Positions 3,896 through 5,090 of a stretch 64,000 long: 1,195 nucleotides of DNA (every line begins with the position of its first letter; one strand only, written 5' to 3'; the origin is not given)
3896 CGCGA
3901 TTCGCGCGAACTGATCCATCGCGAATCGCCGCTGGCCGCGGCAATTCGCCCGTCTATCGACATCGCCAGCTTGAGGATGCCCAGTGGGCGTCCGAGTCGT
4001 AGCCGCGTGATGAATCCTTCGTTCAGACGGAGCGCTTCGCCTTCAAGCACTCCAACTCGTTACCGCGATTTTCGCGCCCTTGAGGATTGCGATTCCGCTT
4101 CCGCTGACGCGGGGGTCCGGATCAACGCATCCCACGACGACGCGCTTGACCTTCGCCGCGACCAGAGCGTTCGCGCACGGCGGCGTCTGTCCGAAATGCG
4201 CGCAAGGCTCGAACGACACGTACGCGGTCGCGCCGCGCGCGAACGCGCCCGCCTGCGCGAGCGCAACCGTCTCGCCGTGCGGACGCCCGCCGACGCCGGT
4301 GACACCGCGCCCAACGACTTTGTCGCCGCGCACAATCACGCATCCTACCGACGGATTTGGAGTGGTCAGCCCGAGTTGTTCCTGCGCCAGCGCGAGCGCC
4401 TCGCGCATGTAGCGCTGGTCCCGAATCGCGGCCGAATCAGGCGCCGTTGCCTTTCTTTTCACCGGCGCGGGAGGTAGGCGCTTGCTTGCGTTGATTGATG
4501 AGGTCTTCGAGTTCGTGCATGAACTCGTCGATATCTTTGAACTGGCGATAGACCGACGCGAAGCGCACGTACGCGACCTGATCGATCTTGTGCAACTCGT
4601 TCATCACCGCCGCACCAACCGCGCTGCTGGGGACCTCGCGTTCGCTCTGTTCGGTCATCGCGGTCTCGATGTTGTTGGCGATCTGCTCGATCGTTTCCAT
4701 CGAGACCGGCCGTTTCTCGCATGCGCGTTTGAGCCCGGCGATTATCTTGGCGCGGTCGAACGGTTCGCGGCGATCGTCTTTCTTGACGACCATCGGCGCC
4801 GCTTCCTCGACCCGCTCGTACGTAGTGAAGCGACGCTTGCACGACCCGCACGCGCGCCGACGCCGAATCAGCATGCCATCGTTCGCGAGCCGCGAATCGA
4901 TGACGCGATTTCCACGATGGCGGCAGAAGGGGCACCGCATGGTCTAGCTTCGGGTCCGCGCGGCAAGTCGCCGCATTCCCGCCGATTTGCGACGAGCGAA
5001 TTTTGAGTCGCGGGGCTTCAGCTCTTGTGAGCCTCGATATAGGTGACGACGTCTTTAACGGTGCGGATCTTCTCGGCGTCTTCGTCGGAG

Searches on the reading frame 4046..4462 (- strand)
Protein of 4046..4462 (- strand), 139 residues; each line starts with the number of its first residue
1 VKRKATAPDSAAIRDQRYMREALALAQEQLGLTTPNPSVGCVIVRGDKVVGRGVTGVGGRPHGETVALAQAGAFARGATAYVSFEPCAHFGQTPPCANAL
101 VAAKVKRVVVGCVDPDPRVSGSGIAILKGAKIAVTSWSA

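Call 24: search_protein_families(library=pfam, proteins=[window:4046-4462:-], max_evalue=0.001)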
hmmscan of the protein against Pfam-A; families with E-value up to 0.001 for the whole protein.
window:4046-4462:- (139 aa): 2 families
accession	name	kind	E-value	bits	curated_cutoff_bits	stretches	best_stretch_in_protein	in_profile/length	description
PF00383.29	dCMP_cyt_deam_1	-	2.3e-18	66.4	25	1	14-112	3-102/102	Cytidine and deoxycytidylate deaminase zinc-binding region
PF14437.12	MafB19-deam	-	2.8e-12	47.2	27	1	15-128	3-117/142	MafB19-like deaminase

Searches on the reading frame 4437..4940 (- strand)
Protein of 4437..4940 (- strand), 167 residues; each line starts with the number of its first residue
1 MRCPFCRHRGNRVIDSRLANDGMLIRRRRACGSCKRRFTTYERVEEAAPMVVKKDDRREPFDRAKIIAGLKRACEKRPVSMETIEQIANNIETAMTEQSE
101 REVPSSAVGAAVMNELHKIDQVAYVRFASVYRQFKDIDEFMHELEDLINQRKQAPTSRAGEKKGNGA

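Call 24: search_protein_families(library=pfam, proteins=[window:4440-4940:-], max_evalue=0.001)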
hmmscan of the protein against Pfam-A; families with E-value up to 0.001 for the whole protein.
window:4440-4940:- (167 aa): 2 families
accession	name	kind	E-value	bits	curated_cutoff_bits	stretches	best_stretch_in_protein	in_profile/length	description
PF03477.21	ATP-cone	-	8.7e-24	84.3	25.8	1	50-136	2-87/88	ATP cone domain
PF22811.2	Zn_ribbon_NrdR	-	6e-19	68.1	27.2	1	1-42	1-42/42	Transcriptional repressor NrdR-like, N-terminal domain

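Call 26: find_encoding_contigs(protein=window:4437-4940:-, flank=10000, max_places=10)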
Protein window:4437-4940:- (167 aa): no gene with exactly this product is on record in the collection.
